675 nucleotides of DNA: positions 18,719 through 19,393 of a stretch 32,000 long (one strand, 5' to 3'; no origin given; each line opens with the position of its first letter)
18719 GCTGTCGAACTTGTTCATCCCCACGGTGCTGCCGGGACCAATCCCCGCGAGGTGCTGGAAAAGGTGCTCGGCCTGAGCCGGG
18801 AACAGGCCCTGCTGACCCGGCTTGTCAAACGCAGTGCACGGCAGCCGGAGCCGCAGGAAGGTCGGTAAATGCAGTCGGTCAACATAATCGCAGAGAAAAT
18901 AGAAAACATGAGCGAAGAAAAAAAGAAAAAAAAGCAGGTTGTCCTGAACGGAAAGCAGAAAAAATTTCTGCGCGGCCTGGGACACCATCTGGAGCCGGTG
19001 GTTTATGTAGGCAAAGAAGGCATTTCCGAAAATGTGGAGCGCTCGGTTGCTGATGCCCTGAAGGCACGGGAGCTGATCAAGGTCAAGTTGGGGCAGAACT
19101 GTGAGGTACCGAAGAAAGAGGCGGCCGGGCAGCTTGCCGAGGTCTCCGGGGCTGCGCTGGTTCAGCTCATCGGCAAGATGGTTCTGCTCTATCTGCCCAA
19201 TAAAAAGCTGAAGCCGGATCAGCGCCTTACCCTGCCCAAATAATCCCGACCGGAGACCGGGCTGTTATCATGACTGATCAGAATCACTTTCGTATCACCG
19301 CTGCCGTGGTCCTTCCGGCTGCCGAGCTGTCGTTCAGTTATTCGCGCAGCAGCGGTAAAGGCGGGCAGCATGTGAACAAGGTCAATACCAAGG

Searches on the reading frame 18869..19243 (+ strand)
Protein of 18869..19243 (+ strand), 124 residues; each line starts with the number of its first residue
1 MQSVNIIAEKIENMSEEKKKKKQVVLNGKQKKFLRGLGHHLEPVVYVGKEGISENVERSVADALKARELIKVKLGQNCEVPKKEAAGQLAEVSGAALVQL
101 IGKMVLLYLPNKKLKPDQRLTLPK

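Call 4: search_protein_families(library=pfam, proteins=[window:18869-19243:+], max_evalue=1)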
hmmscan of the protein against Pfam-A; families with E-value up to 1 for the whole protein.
window:18869-19243:+ (124 aa): 1 family
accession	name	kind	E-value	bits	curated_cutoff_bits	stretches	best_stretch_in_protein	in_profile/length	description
PF01985.26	CRS1_YhbY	-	1.7e-26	92.8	27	1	26-108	1-83/84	CRS1 / YhbY (CRM) domain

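Call 86: search_protein_families(library=phrogs, proteins=[P0071], max_evalue=0.1)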
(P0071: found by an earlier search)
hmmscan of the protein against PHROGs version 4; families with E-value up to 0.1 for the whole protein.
P0071 (69 aa): 0 families

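Call 87: search_protein_families(library=ncbifam, proteins=[P0071], max_evalue=0.1)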
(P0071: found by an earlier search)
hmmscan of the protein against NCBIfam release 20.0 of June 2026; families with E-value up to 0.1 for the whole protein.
P0071 (69 aa): 0 families

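Call 88: search_protein_families(library=padloc, proteins=[L097:106-1764:+, L097:2226-4067:+, L097:4170-4541:+, L097:5107-5448:+, L097:5454-5861:+, L095:4777-5403:-, L095:2896-3876:-], max_evalue=0.001)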
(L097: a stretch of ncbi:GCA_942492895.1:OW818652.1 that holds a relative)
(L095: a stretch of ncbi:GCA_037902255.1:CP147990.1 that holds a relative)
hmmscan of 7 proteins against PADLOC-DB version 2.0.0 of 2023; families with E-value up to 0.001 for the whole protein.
L097:106-1764:+ (552 aa): 2 families
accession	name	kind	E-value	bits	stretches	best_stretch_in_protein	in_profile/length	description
PDLC02402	Aga_SIR2-PNTD1-PNTD2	-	6.8e-06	22.4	1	285-377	437-537/876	Class I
PDLC02418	Aga_SIR2-Kinase-PNTD1-PNTD2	-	0.0006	16.1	1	283-377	313-415/756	Class I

L097:2226-4067:+ (613 aa): 0 families

L097:4170-4541:+ (123 aa): 0 families

L097:5107-5448:+ (113 aa): 0 families

L097:5454-5861:+ (135 aa): 11 families
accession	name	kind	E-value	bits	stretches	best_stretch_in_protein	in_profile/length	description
PDLC00337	PtuB1|PtuB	-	1.1e-07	29.9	1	10-131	48-165/216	Unknown function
PDLC00325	PtuB1|PtuB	-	1.6e-07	29.2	1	5-120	38-165/213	Unknown function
PDLC00315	PtuB1|PtuB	-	4.4e-06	24.6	1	21-68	30-79/227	Unknown function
PDLC00342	PtuB1|PtuB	-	1.4e-05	22.6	1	13-128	42-152/247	Unknown function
PDLC03478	REase_II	-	2.1e-05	22.4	1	10-87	101-180/219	Type II restriction enzyme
PDLC00292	PtuA1|PtuA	-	3.1e-05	20.5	1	49-128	102-192/726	AAA ATPase domain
PDLC00352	PtuB1|PtuB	-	4.9e-05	21.1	1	7-93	35-132/206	Unknown function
PDLC00345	PtuB1|PtuB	-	8.5e-05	20.2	1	5-114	38-158/223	Unknown function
PDLC00317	PtuB1|PtuB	-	0.00011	20.2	1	17-127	58-165/244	Unknown function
PDLC00335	PtuB1|PtuB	-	0.0004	18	1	6-67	36-100/214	Unknown function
PDLC00331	PtuB1|PtuB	-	0.00074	17.2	0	23-66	36-81/222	Unknown function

L095:4777-5403:- (208 aa): 0 families

L095:2896-3876:- (326 aa): 0 families
